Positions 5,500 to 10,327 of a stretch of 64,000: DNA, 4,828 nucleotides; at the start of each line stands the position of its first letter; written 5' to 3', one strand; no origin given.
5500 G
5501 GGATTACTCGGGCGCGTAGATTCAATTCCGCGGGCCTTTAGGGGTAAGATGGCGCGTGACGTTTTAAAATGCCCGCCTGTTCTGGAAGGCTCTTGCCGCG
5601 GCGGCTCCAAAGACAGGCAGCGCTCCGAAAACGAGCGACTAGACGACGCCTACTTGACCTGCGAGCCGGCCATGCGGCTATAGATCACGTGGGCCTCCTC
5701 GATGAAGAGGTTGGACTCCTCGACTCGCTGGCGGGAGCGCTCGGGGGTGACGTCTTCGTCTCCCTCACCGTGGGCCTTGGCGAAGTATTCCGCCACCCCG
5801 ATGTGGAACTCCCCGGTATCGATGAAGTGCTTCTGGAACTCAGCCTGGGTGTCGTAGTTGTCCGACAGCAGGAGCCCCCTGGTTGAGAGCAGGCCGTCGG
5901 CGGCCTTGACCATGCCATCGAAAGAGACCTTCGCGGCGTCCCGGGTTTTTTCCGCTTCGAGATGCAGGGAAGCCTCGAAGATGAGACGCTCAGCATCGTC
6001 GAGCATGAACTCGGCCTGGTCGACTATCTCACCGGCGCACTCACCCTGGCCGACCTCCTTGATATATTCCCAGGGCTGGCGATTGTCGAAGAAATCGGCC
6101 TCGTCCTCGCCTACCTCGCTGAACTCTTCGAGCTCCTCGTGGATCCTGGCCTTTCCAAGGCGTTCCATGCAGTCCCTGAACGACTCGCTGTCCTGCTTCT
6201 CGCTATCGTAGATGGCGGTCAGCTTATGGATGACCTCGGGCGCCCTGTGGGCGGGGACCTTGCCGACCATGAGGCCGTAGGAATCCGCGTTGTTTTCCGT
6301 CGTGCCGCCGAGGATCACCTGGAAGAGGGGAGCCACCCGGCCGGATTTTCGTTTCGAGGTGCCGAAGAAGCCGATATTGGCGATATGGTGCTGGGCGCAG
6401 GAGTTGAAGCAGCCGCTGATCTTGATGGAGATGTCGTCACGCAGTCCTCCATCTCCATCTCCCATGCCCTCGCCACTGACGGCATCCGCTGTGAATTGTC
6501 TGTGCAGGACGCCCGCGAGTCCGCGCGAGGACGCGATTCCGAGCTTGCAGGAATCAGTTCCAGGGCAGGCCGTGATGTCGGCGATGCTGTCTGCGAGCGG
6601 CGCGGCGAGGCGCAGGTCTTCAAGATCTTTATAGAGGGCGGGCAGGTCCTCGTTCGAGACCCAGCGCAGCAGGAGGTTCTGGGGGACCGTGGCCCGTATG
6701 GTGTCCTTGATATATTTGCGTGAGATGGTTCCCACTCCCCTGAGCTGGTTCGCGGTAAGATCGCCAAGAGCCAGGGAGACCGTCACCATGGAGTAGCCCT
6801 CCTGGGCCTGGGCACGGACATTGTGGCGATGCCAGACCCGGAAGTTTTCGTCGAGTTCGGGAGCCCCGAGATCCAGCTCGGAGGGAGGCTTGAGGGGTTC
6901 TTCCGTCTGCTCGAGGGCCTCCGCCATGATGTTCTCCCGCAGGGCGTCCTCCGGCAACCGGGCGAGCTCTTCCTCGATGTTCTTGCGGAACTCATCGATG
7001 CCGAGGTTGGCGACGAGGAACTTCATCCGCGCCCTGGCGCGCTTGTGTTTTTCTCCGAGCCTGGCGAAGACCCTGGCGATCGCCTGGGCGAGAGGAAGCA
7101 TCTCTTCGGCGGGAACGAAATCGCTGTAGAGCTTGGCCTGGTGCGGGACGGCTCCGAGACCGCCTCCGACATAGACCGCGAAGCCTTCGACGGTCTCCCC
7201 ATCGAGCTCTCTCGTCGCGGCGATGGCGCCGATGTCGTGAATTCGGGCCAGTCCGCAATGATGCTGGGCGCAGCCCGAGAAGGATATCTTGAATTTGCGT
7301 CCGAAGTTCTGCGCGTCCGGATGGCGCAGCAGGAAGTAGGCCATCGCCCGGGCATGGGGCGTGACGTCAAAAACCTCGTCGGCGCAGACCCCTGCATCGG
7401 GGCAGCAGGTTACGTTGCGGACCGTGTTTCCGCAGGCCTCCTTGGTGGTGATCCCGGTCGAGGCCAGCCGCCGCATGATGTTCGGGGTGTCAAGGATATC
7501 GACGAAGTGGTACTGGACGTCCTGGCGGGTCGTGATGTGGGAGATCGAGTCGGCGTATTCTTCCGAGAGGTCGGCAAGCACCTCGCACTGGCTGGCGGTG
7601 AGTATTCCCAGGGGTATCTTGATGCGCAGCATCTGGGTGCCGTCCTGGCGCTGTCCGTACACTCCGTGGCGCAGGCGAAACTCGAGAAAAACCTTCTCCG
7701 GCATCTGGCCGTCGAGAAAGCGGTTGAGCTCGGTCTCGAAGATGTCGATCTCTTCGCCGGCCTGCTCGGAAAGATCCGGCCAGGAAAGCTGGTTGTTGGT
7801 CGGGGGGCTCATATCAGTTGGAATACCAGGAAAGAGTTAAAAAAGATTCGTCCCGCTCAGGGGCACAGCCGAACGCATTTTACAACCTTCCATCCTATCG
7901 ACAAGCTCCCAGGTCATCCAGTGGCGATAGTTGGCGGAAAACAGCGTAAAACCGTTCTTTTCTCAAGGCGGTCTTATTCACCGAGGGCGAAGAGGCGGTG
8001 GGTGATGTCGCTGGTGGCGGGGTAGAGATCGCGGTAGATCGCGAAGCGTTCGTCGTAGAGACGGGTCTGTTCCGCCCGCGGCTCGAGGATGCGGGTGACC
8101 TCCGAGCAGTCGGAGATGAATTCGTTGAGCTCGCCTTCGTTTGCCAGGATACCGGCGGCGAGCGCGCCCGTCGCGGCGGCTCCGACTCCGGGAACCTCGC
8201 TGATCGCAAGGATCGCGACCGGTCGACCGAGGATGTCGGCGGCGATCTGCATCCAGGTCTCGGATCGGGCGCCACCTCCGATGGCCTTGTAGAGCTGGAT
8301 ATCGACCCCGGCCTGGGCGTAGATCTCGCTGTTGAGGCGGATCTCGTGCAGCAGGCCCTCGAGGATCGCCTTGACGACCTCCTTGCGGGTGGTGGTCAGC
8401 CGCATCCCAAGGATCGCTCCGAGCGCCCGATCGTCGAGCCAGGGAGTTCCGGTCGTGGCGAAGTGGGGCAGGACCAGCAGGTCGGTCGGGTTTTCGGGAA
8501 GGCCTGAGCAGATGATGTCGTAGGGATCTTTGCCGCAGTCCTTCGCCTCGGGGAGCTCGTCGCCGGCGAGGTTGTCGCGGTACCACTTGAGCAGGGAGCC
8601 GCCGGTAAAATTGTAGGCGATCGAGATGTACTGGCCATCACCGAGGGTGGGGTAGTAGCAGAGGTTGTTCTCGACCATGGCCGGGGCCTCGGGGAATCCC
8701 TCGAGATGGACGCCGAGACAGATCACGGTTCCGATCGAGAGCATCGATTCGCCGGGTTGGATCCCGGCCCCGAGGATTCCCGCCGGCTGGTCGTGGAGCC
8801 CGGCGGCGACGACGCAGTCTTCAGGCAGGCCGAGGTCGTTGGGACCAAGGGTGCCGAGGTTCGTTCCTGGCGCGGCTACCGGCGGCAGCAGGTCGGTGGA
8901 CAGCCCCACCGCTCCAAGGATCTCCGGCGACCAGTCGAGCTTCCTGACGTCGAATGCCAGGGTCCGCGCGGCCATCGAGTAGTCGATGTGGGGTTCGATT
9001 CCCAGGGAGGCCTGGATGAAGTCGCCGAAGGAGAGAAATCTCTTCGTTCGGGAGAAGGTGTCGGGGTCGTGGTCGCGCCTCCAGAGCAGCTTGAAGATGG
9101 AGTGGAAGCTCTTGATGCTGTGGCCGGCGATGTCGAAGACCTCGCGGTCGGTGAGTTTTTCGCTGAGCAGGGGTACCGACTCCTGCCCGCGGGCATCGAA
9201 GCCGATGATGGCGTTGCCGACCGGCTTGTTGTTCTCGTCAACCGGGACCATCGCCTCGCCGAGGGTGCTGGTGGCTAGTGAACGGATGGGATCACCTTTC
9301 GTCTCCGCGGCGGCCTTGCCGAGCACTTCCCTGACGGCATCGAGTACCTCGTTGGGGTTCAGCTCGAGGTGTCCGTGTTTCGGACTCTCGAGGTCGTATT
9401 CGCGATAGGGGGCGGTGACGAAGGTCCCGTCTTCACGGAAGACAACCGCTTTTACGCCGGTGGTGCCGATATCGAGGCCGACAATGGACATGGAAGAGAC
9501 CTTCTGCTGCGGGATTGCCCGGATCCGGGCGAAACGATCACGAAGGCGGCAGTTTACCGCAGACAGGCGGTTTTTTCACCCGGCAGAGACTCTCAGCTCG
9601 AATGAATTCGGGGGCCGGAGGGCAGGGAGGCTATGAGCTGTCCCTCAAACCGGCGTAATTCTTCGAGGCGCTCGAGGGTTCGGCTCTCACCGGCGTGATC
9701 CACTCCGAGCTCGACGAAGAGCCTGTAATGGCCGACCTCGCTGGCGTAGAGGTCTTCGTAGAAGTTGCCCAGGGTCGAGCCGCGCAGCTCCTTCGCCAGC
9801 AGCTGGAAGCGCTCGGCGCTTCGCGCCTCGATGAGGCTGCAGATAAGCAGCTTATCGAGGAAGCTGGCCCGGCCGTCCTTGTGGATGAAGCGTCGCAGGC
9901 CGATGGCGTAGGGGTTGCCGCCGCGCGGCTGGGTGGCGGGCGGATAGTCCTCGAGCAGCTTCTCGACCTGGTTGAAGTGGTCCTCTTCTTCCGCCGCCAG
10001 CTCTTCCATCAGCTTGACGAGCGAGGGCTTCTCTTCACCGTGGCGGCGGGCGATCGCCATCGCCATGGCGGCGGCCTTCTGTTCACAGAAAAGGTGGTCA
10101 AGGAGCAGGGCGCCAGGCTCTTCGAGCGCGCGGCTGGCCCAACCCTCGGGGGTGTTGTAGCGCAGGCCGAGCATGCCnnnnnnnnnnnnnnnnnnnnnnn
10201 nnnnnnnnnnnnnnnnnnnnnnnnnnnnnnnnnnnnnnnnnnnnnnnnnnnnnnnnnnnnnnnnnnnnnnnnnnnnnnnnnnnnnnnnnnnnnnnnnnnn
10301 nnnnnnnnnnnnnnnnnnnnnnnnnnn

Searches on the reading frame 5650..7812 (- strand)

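Call 30: search_protein_families(library=pfam, proteins=[window:5650-7812:-], max_evalue=0.001)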
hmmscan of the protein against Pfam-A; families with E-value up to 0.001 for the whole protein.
window:5650-7812:- (720 aa): 2 families
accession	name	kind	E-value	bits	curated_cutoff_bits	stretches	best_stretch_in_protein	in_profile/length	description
PF01077.27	NIR_SIR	-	5.2e-53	179.1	27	2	127-284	1-155/158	Nitrite and sulphite reductase 4Fe-4S domain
PF03460.22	NIR_SIR_ferr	-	3.7e-34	116.7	24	2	52-117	1-67/69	Nitrite/Sulfite reductase ferredoxin-like half domain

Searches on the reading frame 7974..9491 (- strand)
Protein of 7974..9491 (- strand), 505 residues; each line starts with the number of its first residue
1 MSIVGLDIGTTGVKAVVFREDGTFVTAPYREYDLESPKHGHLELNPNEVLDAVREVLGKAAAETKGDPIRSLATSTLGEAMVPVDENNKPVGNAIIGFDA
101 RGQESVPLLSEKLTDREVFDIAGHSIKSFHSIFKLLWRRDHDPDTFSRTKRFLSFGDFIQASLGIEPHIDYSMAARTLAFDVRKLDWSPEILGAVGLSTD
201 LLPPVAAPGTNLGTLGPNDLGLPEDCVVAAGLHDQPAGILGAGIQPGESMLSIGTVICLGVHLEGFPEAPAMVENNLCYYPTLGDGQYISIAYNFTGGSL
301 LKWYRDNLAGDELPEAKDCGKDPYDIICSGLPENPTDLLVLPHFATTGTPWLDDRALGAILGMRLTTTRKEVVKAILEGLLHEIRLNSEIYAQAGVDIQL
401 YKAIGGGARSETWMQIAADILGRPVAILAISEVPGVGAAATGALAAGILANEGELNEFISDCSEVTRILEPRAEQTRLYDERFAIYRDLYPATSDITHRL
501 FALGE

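Call 30: search_protein_families(library=pfam, proteins=[window:7974-9491:-], max_evalue=0.001)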
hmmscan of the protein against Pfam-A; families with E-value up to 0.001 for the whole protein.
window:7974-9491:- (505 aa): 3 families
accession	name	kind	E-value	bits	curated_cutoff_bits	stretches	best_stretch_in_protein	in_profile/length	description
PF00370.27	FGGY_N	-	4.7e-46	157.8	28.8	1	3-241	2-245/245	FGGY family of carbohydrate kinases, N-terminal domain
PF02782.22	FGGY_C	-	5.4e-23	82.3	27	1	251-446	3-198/198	FGGY family of carbohydrate kinases, C-terminal domain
PF01869.26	BcrAD_BadFG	-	0.00032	20.8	31.5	1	4-130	1-122/271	BadF/BadG/BcrA/BcrD ATPase family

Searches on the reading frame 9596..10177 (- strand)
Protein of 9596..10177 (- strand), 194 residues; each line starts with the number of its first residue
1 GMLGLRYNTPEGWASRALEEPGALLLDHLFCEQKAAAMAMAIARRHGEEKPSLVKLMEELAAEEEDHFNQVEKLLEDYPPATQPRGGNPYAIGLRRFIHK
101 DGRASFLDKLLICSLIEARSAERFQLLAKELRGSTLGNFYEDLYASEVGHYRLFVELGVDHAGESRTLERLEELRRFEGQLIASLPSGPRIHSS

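Call 30: search_protein_families(library=pfam, proteins=[window:9596-10177:-], max_evalue=0.001)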
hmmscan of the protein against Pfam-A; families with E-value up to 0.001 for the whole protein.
window:9596-10177:- (194 aa): 2 families
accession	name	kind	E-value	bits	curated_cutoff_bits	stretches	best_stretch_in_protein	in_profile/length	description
PF06175.17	MiaE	-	4.6e-41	141.3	27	1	5-193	10-199/199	tRNA-(MS[2]IO[6]A)-hydroxylase (MiaE)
PF02915.23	Rubrerythrin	-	0.00024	21.9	22.8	0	32-155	10-134/137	Rubrerythrin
